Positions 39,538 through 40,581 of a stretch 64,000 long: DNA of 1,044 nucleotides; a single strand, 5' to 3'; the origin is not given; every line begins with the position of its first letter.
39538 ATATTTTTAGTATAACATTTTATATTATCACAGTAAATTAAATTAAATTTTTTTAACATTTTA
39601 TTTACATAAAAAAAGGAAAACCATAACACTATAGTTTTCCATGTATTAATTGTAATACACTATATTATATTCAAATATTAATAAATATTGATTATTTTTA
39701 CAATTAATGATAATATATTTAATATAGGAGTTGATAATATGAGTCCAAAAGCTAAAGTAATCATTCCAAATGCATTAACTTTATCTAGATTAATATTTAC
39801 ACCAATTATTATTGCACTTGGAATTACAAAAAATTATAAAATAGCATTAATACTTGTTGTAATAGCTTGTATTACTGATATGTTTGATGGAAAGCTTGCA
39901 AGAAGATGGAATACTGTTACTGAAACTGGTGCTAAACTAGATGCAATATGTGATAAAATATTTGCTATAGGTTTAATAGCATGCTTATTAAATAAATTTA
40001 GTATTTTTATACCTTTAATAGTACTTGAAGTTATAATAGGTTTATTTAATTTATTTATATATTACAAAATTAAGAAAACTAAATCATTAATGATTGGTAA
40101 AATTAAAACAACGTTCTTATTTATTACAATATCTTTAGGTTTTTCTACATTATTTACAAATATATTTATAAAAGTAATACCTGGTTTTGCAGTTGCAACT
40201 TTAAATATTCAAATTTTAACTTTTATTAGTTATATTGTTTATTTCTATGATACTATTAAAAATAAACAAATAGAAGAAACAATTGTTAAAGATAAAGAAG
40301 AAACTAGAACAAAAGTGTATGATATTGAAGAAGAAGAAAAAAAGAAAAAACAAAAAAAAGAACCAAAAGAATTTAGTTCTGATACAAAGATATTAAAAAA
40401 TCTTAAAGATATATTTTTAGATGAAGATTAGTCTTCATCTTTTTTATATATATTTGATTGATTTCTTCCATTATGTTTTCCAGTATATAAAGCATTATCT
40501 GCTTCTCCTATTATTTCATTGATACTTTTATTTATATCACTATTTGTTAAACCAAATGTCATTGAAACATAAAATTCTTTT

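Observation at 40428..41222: A standalone GGDEF diguanylate cyclase with a strong promoter is embedded between two pilin-like genes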

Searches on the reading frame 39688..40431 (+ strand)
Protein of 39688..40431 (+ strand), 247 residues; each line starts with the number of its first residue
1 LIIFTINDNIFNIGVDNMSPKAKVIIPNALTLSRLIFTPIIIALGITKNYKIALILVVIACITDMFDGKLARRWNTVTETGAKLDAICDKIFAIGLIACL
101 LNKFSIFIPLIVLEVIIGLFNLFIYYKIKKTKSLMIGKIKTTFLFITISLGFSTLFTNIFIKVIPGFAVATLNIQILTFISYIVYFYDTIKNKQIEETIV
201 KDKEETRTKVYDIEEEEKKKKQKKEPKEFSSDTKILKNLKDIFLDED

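Call 5: search_protein_families(library=pfam, proteins=[window:39688-40431:+], max_evalue=0.01)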
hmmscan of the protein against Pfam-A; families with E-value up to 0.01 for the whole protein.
window:39688-40431:+ (247 aa): 1 family
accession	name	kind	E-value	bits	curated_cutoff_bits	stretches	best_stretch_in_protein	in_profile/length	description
PF01066.26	CDP-OH_P_transf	-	2.1e-24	87.1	22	1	25-161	2-143/152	CDP-alcohol phosphatidyltransferase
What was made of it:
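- Checked: Between the cyclase and copy 3 lies a convergent CDP-alcohol phosphatidyltransferase (pgsA-like) gene, 39739-40431 (+), Pfam 2.1e-24 (call 5).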

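Call 6: search_protein_families(library=ncbifam, proteins=[window:39688-40431:+], max_evalue=0.01)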
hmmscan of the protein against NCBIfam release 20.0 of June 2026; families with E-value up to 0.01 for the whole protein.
window:39688-40431:+ (247 aa): 10 families
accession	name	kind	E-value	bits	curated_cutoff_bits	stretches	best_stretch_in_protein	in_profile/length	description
TIGR00560.1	pgsA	equivalog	7.4e-18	65.7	109.1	1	25-192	2-179/183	CDP-diacylglycerol--glycerol-3-phosphate 3-phosphatidyltransferase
NF053678.1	ClpnSynClsA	equivalog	1.4e-13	51.4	240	1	25-149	4-134/180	cardiolipin synthase ClsA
NF008090.0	PRK10832.1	equivalog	1.7e-12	47.8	304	1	24-187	3-173/182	CDP-diacylglycerol--glycerol-3-phosphate 3-phosphatidyltransferase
NF040950.1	archin_ph_syn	equivalog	1.8e-10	41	180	1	25-134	24-133/191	archaetidylinositol phosphate synthase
TIGR04217.1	archae_ser_T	exception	2.1e-07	31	200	1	24-91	7-73/221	archaetidylserine synthase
NF045883.1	PIPSynth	equivalog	2.5e-07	30.6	170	1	27-99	25-98/197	phosphatidylinositol phosphate synthase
TIGR00473.1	pssA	equivalog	2.1e-06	28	107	1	40-138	10-113/153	CDP-diacylglycerol--serine O-phosphatidyltransferase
NF038086.1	anchor_synt_A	exception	0.00054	19.8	200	1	47-90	29-71/222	protein sorting system archaetidylserine synthase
NF041135.1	IPPtranDIPPsyn_Thcocales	equivalog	0.0008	18.5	580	1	24-120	249-344/419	bifunctional L-myo-inositol-1-phosphate cytidylyltransferase/CDP-L-myo-inositol myo-inositolphosphotransferase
NF038087.1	arch_ser_synth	exception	0.0029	17.2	240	1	25-164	5-155/216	archaetidylserine synthase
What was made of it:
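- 39739..40431 (+): Convergent CDP-alcohol phosphatidyltransferase (pgsA-like) gene. It follows the cyclase in all eight distinct orthologous contig contexts examined; one has an extra hydrolase gene in between. Pfam PF01066 E 2.1e-24 and TIGR00560 E 7.4e-18 (calls 5, 6).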
